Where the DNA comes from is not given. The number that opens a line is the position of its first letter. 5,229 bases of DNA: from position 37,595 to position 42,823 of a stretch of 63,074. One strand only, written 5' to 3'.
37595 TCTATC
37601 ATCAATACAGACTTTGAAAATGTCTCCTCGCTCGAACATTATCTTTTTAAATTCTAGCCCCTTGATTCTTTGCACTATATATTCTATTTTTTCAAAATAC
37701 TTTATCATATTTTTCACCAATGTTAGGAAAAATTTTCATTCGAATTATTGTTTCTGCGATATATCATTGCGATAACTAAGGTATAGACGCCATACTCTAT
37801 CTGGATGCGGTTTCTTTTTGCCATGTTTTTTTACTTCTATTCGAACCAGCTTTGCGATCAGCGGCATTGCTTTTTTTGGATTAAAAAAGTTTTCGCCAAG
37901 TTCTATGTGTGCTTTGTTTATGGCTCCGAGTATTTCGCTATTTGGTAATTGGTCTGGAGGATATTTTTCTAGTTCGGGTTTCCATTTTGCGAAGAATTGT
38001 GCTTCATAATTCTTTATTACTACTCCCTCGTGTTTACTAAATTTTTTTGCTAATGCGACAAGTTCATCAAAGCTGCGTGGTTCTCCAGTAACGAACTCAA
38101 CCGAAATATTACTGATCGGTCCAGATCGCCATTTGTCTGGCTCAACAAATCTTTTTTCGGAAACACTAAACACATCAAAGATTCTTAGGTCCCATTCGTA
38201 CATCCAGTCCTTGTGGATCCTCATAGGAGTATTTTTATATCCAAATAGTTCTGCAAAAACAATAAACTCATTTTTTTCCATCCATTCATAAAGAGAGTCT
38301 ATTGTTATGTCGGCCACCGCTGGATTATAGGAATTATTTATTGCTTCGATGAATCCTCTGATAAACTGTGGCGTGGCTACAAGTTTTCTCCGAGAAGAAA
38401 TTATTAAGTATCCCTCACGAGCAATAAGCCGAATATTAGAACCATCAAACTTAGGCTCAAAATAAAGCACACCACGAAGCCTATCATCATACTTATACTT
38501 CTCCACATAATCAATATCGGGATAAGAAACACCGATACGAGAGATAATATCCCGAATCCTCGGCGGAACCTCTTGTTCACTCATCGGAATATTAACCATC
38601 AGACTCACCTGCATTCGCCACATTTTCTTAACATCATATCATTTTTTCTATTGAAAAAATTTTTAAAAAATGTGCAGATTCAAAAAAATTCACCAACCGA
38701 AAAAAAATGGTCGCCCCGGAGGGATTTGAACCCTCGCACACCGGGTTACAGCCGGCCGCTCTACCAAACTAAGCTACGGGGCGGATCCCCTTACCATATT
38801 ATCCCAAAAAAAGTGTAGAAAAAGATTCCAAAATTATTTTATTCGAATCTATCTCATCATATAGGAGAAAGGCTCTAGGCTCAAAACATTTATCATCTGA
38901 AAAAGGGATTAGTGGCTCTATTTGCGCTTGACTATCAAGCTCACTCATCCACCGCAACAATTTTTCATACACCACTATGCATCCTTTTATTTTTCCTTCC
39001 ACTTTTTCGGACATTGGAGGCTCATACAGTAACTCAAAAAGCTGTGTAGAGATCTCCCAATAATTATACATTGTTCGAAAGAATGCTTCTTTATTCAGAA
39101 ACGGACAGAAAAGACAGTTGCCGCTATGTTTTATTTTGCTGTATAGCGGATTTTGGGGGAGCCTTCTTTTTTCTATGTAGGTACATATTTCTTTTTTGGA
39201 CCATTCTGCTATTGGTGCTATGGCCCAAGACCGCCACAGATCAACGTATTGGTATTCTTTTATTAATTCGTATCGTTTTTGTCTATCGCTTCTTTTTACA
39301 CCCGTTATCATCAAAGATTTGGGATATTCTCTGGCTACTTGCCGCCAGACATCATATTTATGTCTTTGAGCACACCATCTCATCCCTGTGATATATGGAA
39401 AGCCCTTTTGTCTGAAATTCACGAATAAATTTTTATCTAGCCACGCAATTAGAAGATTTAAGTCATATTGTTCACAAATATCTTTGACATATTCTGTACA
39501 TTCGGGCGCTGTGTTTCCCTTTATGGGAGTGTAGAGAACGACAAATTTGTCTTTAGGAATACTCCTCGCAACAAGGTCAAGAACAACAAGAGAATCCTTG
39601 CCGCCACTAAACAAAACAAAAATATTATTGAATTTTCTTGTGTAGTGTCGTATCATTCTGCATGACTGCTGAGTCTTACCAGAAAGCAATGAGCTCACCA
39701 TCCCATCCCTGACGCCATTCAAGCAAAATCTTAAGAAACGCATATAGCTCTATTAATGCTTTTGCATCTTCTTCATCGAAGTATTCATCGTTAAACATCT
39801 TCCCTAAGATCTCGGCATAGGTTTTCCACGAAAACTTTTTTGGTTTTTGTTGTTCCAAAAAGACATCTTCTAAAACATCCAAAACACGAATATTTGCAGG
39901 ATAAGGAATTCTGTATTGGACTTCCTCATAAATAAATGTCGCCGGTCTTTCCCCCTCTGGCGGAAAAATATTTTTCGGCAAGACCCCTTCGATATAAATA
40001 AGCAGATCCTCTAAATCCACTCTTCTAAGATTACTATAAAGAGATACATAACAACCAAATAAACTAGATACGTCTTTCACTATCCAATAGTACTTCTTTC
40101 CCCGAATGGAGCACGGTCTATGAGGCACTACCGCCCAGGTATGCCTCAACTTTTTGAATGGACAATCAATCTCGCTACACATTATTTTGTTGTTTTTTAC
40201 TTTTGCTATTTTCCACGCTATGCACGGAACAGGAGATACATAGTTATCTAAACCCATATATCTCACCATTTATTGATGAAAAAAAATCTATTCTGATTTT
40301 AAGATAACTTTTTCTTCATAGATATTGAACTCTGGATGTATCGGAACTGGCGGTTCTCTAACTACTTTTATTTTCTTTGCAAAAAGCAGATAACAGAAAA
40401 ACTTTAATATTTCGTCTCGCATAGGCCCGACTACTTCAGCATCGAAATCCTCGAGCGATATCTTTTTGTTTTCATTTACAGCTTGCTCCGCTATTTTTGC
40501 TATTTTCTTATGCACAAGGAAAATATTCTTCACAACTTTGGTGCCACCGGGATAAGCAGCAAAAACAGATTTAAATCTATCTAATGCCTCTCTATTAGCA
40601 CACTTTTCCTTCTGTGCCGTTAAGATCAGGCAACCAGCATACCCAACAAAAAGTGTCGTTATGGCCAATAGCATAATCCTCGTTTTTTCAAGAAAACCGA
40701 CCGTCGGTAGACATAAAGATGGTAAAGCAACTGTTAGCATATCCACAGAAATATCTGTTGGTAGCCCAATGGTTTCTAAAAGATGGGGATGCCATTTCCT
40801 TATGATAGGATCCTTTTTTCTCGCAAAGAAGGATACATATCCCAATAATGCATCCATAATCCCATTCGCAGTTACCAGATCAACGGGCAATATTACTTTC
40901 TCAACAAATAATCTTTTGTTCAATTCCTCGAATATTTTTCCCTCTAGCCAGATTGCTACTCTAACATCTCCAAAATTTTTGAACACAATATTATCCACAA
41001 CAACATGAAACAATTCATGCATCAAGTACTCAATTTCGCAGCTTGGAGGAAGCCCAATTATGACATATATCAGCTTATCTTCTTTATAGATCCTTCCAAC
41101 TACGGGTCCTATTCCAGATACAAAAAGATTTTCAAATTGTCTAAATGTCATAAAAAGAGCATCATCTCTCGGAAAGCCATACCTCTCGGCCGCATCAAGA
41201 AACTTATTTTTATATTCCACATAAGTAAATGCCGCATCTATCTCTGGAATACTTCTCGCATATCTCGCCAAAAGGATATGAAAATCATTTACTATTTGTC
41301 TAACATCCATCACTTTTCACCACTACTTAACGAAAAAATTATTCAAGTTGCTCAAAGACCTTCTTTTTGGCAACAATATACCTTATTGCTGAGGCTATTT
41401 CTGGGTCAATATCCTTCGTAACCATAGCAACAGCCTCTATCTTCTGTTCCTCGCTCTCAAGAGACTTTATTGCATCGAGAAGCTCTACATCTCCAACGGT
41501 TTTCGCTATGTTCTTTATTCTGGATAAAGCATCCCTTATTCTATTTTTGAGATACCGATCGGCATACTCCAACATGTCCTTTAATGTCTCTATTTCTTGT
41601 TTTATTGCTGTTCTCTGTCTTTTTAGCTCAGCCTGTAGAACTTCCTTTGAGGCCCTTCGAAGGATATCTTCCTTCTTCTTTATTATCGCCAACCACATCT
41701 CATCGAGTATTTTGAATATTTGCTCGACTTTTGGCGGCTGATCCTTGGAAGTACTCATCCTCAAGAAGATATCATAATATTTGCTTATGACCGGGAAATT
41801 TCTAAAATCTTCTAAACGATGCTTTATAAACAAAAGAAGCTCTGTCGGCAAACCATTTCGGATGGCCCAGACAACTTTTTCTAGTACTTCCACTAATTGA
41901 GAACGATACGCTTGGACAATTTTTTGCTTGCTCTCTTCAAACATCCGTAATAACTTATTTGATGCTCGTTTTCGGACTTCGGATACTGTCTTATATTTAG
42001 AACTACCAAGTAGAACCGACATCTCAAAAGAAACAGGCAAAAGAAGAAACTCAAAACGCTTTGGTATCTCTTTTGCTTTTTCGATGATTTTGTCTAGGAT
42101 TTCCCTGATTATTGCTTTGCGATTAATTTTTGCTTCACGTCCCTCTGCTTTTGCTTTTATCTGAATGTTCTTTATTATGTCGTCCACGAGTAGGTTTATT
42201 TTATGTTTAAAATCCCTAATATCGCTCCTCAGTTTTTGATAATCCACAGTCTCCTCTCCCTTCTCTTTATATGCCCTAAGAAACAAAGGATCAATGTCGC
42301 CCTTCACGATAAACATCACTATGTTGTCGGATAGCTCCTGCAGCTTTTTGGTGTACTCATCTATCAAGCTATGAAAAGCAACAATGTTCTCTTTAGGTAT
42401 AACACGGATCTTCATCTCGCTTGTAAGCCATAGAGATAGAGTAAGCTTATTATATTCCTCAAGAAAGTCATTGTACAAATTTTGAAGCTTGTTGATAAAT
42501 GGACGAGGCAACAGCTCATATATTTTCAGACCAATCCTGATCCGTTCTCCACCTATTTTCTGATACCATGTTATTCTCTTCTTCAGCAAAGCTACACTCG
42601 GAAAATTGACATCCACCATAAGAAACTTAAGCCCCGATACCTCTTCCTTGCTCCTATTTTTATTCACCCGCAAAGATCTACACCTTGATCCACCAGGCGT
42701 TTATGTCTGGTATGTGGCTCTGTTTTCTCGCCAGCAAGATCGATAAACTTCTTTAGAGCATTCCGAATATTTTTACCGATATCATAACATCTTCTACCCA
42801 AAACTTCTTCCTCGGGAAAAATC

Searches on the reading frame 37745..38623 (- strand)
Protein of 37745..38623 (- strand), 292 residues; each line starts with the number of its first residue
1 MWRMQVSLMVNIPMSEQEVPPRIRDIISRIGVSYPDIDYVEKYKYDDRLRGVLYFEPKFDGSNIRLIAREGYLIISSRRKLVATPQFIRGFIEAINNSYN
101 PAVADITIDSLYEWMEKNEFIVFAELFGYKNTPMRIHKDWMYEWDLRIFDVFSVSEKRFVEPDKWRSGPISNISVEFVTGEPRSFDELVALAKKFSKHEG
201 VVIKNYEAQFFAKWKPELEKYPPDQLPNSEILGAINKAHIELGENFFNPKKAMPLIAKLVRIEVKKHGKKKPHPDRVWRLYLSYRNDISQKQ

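Call 8: search_protein_families(library=pfam, proteins=[window:37745-38623:-], max_evalue=0.01)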
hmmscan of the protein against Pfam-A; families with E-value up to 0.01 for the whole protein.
window:37745-38623:- (292 aa): 2 families
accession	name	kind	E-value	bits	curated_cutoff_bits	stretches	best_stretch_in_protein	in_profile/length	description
PF09414.15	RNA_ligase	-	4.6e-10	40.3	27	1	55-215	5-171/171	RNA ligase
PF01068.26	DNA_ligase_A_M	-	0.00078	19.6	26.2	1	51-209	20-190/204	ATP dependent DNA ligase domain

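Call 9: search_protein_families(library=phrogs, proteins=[window:37745-38623:-], max_evalue=0.01)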
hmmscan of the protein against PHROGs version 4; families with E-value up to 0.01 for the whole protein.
window:37745-38623:- (292 aa): 2 families
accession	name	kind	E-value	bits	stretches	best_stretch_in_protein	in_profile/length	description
phrog_12949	-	unknown function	9.8e-08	33.1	1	43-211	15-164/270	-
phrog_548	-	DNA, RNA and nucleotide metabolism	1.1e-06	29.1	1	50-209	30-191/341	RNA ligase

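Call 15: find_related_loci(query=window:37745-38623:-, collection=viral_contigs, flank=10000)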
Query window:37745-38623:- (292 aa) in viral_contigs; peptide patterns used: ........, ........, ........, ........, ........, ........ (x = any residue, [..] = any of these).
6 stretches matched a pattern, but none encodes a relative of the query by tblastn (E <= 1e-3).

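Call 103: search_protein_families(library=ncbifam, proteins=[window:37745-38599:-], max_evalue=0.001)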
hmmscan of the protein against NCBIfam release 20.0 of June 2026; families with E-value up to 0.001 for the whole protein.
window:37745-38599:- (284 aa): 0 families

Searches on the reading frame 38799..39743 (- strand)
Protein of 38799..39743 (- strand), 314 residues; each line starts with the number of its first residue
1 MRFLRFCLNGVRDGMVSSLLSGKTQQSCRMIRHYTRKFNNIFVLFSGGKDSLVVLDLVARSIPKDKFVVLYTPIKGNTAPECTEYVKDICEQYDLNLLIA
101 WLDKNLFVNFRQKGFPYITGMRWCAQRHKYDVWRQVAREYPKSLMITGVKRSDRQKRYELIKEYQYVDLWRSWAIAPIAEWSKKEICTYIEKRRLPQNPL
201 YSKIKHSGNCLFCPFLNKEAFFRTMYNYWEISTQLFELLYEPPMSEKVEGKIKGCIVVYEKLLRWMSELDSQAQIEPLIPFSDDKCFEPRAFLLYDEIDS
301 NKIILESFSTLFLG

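Call 10: search_protein_families(library=phrogs, proteins=[window:38799-39743:-], max_evalue=0.001)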
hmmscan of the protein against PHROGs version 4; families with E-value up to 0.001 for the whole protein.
window:38799-39743:- (314 aa): 2 families
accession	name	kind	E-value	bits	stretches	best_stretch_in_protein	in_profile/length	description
phrog_424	-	moron, auxiliary metabolic gene and host takeover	2.9e-27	96.7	1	34-228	155-353/460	phosphoadenosine phosphosulfate reductase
phrog_2302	-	moron, auxiliary metabolic gene and host takeover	6.5e-12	46.1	1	29-208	18-231/381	phosphoadenosine phosphosulfate reductase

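Call 103: search_protein_families(library=ncbifam, proteins=[window:38799-39689:-], max_evalue=0.001)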
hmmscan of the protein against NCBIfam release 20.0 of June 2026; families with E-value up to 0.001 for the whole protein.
window:38799-39689:- (296 aa): 17 families
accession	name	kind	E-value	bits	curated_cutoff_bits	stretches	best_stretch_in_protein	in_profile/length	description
NF010367.0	PRK13795.1-2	equivalog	2.4e-22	79.1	456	1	3-197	224-417/584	hypothetical protein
NF006327.0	PRK08557.1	equivalog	1e-19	70.7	366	1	12-221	173-380/415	hypothetical protein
NF006351.0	PRK08576.1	equivalog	2.6e-19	69.1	290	1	7-200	223-406/436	hypothetical protein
NF010368.0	PRK13795.1-3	equivalog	2.3e-18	65.8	588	1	6-223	232-448/635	hypothetical protein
NF010366.0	PRK13795.1-1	equivalog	4.7e-18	64.7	745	1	22-202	268-450/667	hypothetical protein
NF010369.0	PRK13795.1-4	equivalog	7.6e-18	64.1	1086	1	3-198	233-431/633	hypothetical protein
NF002537.0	PRK02090.1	equivalog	5.4e-12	45.9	154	1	11-187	30-204/244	phosphoadenylyl-sulfate reductase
NF003587.0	PRK05253.1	subfamily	2.3e-10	40.2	195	1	7-139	14-143/301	sulfate adenylyltransferase subunit CysD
TIGR00434.1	cysH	subfamily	2.3e-09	37.5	165.1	1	20-192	12-184/214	phosophoadenylyl-sulfate reductase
TIGR02055.1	APS_reductase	subfamily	3.4e-09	36.8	235.3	1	32-195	5-167/194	adenylylsulfate reductase, thioredoxin dependent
TIGR03183.1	DNA_S_dndC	equivalog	6.8e-08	31.8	290.4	1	84-178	94-203/447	DNA phosphorothioation system sulfurtransferase DndC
NF005316.0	PRK06850.1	equivalog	6e-06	25.3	536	1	86-178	112-217/505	hypothetical protein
TIGR02039.1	CysD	subfamily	1.5e-05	24.8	396.6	1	8-88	7-88/294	sulfate adenylyltransferase, small subunit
NF009214.0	PRK12563.1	equivalog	1.9e-05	24.3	413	0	8-49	30-71/317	sulfate adenylyltransferase subunit CysD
TIGR02057.1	PAPS_reductase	equivalog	3.2e-05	23.9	254.2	1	30-184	34-187/224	phosphoadenosine phosphosulfate reductase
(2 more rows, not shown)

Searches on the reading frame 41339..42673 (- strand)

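Call 10: search_protein_families(library=phrogs, proteins=[window:41339-42673:-], max_evalue=0.001)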
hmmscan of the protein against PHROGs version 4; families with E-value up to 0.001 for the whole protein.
window:41339-42673:- (444 aa): 0 families

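Call 18: search_protein_families(library=pfam, proteins=[window:41339-42673:-], max_evalue=0.01)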
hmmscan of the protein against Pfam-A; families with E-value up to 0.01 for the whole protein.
window:41339-42673:- (444 aa): 1 family
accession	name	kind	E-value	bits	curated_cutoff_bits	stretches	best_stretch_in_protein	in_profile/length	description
PF21109.2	Stonustoxin_helical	-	0.0037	17.8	27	0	339-393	10-64/96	Stonustoxin helical domain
